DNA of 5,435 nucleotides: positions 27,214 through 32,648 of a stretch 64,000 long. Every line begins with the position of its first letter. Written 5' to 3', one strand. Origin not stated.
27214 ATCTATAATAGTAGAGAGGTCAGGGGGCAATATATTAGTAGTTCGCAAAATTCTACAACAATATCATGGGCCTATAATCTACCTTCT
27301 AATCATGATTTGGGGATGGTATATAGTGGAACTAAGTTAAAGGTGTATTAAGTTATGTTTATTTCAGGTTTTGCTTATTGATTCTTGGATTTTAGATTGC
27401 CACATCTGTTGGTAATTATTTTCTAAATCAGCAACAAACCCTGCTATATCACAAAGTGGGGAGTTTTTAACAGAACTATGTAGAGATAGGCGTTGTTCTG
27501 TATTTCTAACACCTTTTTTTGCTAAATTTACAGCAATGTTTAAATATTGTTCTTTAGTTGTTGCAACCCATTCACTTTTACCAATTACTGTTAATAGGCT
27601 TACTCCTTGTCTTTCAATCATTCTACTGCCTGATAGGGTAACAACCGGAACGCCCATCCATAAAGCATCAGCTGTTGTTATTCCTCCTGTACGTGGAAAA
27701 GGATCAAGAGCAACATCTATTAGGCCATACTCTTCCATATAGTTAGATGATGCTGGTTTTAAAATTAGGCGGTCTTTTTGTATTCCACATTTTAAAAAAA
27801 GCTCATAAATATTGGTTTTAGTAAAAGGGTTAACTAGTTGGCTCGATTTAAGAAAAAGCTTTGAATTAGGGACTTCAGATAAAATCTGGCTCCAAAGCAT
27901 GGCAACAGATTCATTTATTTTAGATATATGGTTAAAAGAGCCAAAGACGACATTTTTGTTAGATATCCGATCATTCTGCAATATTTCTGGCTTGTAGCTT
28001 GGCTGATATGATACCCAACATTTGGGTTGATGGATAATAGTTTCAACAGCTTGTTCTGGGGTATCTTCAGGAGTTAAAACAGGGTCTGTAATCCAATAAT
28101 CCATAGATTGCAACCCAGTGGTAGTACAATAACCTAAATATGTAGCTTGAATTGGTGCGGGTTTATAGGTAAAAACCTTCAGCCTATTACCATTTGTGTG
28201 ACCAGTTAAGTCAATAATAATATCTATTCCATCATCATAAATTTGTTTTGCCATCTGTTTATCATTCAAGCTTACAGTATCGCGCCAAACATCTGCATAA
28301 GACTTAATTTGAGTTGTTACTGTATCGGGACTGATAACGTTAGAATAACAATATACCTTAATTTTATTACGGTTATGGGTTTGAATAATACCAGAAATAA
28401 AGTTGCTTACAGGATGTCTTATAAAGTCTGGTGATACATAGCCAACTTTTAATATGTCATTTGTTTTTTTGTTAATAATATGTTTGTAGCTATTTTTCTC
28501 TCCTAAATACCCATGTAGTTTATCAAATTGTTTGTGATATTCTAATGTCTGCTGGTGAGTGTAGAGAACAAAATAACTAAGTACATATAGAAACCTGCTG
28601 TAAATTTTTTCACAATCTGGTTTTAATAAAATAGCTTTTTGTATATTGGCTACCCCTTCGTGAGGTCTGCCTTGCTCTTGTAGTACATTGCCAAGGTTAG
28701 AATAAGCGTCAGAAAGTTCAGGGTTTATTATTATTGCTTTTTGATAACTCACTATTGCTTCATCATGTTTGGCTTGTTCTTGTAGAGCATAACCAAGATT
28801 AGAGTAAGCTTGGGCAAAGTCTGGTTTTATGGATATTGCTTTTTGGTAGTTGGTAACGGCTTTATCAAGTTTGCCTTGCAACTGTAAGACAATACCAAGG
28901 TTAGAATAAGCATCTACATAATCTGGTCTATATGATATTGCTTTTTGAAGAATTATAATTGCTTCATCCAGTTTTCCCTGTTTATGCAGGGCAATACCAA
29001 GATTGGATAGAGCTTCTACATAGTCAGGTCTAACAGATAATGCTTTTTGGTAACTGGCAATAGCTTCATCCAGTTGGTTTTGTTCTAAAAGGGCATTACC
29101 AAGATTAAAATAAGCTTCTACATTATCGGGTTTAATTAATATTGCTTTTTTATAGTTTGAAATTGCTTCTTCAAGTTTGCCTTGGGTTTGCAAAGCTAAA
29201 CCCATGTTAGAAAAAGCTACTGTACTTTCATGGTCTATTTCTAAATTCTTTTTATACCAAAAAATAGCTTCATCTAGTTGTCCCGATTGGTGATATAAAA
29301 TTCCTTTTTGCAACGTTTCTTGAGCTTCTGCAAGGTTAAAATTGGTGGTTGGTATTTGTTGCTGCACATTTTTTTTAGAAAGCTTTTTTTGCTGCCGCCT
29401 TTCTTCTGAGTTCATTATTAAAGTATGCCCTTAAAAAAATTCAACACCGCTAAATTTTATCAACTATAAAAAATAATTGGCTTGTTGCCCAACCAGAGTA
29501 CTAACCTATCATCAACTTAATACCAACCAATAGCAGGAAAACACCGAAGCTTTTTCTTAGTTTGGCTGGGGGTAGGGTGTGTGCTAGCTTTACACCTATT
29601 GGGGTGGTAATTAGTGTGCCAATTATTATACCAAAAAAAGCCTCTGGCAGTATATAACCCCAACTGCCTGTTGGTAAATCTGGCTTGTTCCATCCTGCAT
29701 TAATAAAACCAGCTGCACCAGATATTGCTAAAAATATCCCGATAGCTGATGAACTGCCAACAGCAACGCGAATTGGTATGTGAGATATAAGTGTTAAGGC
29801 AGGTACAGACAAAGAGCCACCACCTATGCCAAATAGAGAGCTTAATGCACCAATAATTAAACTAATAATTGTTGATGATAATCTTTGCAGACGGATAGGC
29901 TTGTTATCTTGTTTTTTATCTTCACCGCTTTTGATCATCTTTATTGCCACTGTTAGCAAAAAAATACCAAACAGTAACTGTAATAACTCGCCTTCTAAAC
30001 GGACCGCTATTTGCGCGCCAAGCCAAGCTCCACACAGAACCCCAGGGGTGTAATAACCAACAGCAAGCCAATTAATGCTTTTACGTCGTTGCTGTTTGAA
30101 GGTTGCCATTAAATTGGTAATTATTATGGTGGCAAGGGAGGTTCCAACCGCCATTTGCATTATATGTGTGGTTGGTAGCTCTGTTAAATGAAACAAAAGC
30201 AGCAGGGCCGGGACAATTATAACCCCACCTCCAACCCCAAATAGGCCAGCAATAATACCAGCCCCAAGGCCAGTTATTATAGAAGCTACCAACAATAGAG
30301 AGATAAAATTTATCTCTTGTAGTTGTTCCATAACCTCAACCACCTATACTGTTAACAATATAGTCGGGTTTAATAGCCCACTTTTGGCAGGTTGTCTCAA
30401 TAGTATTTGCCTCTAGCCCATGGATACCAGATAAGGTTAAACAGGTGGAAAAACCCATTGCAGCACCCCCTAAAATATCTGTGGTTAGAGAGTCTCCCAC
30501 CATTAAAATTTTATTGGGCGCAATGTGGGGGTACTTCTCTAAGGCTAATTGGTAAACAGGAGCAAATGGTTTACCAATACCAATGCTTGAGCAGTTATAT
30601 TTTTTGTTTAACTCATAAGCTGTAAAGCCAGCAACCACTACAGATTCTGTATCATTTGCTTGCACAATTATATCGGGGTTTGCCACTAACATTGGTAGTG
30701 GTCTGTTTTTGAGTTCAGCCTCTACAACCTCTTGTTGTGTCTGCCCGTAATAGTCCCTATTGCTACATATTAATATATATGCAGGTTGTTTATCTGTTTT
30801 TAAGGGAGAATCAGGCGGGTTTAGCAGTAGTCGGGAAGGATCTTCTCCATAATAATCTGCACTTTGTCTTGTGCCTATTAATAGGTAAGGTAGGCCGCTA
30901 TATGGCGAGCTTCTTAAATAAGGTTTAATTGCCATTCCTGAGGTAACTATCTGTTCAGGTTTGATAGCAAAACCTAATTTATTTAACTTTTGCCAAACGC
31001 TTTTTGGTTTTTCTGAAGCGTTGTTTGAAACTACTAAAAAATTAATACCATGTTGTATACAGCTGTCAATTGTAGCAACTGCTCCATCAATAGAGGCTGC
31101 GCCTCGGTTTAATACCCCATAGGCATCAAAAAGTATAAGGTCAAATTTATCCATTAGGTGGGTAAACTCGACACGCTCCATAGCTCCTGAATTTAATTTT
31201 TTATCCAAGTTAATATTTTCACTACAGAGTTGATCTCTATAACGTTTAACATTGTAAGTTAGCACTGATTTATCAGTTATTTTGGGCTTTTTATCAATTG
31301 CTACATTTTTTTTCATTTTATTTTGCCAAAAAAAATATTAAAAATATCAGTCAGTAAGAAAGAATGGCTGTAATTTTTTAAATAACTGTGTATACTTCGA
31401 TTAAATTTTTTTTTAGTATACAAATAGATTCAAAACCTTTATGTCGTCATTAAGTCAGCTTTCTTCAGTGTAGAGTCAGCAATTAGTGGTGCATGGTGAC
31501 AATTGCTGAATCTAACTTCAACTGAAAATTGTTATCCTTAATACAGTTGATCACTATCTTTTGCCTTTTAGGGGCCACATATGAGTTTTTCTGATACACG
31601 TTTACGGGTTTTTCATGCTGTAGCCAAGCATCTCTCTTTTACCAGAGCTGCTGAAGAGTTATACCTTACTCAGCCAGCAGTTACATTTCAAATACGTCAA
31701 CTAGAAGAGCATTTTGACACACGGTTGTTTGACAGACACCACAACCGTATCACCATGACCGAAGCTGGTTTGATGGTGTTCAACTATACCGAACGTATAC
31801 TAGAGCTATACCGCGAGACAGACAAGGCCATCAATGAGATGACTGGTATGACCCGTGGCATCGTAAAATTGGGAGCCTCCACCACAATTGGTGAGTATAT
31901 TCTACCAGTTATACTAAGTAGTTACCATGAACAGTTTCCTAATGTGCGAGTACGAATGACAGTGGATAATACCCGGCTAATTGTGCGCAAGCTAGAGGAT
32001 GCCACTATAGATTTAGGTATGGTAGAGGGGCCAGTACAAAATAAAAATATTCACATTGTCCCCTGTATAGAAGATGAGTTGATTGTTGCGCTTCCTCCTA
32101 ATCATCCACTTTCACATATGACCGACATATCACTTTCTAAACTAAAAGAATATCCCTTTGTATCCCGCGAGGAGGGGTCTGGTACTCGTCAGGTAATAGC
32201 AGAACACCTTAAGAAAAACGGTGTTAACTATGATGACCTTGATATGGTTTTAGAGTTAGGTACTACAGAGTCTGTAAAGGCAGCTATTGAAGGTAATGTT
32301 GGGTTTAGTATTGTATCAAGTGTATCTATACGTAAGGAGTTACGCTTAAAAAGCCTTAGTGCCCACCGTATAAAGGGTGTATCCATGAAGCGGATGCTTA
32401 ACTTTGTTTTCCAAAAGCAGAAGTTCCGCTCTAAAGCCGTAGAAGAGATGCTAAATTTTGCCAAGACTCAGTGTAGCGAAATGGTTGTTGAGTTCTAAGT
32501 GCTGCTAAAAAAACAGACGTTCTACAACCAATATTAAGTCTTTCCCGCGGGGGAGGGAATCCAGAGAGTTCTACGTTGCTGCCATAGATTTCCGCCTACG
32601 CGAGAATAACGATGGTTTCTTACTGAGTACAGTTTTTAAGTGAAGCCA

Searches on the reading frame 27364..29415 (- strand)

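Call 7: search_protein_families(library=pfam, proteins=[window:27364-29415:-], max_evalue=0.01)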
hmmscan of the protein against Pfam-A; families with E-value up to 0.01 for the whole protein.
window:27364-29415:- (683 aa): 35 families (the best 25 are shown)
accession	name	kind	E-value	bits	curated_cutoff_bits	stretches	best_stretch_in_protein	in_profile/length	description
PF13414.12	TPR_11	-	4.4e-64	212.4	26.8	6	106-147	1-42/42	TPR repeat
PF00515.34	TPR_1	-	5.3e-63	206.9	27.8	7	99-132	1-34/34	Tetratricopeptide repeat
PF13844.12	Glyco_transf_41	-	9.1e-57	193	25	2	306-466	64-227/543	Glycosyl transferase family 41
PF07719.23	TPR_2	-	5.1e-49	160.8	27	6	100-132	2-34/34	Tetratricopeptide repeat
PF13181.12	TPR_8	-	6.8e-44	144.7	25.7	5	100-132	2-34/34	Tetratricopeptide repeat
PF13431.12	TPR_17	-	6.4e-43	141.9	24.4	5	88-120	2-34/34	Tetratricopeptide repeat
PF13424.12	TPR_12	-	2.5e-36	124.2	30.1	4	134-197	4-75/77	Tetratricopeptide repeat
PF13374.12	TPR_10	-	2.9e-29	100.6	27.5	4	135-161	4-30/42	Tetratricopeptide repeat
PF13432.12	TPR_16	-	5.7e-27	94.2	32.7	3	106-160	4-58/65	Tetratricopeptide repeat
PF14559.12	TPR_19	-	2.1e-25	89.3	25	3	109-172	1-63/68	Tetratricopeptide repeat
PF13176.12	TPR_7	-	3.7e-25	86.2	27.9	2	101-131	1-31/36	Tetratricopeptide repeat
PF13428.12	TPR_14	-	1.1e-18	66.3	23.5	1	100-140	2-42/44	Tetratricopeptide repeat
PF13174.12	TPR_6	-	2.4e-16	59.6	26.3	1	100-131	1-32/33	Tetratricopeptide repeat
PF13371.12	TPR_9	-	1.3e-15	57.6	35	2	76-132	6-62/73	Tetratricopeptide repeat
PF07721.20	TPR_4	-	5.3e-14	51.8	27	0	134-152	2-20/26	Tetratricopeptide repeat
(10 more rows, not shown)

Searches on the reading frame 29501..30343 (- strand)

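Call 90: search_protein_families(library=pfam, proteins=[window:29501-30343:-], max_evalue=0.00001)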
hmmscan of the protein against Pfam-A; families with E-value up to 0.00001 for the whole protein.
window:29501-30343:- (280 aa): 1 family
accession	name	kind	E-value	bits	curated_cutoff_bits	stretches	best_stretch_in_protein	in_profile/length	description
PF01925.25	TauE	-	5.2e-56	190.4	32.6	1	22-277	2-237/237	Sulfite exporter TauE/SafE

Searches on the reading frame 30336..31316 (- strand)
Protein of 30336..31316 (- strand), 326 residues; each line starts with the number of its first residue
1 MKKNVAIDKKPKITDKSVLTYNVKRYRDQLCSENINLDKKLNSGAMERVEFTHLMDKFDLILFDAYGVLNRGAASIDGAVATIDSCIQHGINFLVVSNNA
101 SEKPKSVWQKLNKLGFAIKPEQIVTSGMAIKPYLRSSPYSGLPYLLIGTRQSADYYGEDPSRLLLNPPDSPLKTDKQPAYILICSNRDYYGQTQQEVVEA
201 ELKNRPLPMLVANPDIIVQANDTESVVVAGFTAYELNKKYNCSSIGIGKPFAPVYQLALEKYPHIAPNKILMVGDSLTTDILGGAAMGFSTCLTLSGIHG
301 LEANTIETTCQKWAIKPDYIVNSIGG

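Call 90: search_protein_families(library=pfam, proteins=[window:30336-31316:-], max_evalue=0.00001)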
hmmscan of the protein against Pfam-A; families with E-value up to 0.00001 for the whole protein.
window:30336-31316:- (326 aa): 3 families
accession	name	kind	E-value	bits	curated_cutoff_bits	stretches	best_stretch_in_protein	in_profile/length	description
PF13344.12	Hydrolase_6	-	6e-21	74.8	27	1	61-154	1-93/101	Haloacid dehalogenase-like hydrolase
PF13242.12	Hydrolase_like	-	1.4e-15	57.4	22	1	247-324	2-72/75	HAD-hyrolase-like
PF00702.32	Hydrolase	-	3.4e-08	34.5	26.4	0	234-288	140-191/191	haloacid dehalogenase-like hydrolase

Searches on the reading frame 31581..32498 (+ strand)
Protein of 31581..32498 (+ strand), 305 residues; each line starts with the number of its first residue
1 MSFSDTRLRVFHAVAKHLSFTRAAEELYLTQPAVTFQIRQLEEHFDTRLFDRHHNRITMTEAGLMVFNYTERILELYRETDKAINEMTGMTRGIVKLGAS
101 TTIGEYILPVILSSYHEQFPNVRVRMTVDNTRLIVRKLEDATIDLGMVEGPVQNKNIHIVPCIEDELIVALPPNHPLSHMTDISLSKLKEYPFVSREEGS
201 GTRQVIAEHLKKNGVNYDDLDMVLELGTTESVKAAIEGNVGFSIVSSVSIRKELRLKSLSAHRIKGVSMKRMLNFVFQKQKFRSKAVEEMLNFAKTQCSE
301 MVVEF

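Call 90: search_protein_families(library=pfam, proteins=[window:31581-32498:+], max_evalue=0.00001)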
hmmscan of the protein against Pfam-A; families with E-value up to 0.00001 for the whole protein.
window:31581-32498:+ (305 aa): 4 families
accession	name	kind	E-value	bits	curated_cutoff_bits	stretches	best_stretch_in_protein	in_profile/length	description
PF03466.25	LysR_substrate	-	4e-42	144.4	28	1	91-298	4-208/209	LysR substrate binding domain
PF00126.33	HTH_1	-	4.9e-23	81.3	26.6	1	7-63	3-59/60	Bacterial regulatory helix-turn-helix protein, lysR family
PF12849.12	PBP_like_2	-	3.9e-08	33.8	27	1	91-225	8-156/267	PBP superfamily domain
PF12727.12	PBP_like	-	1.8e-07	31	27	1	143-293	47-191/193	PBP superfamily domain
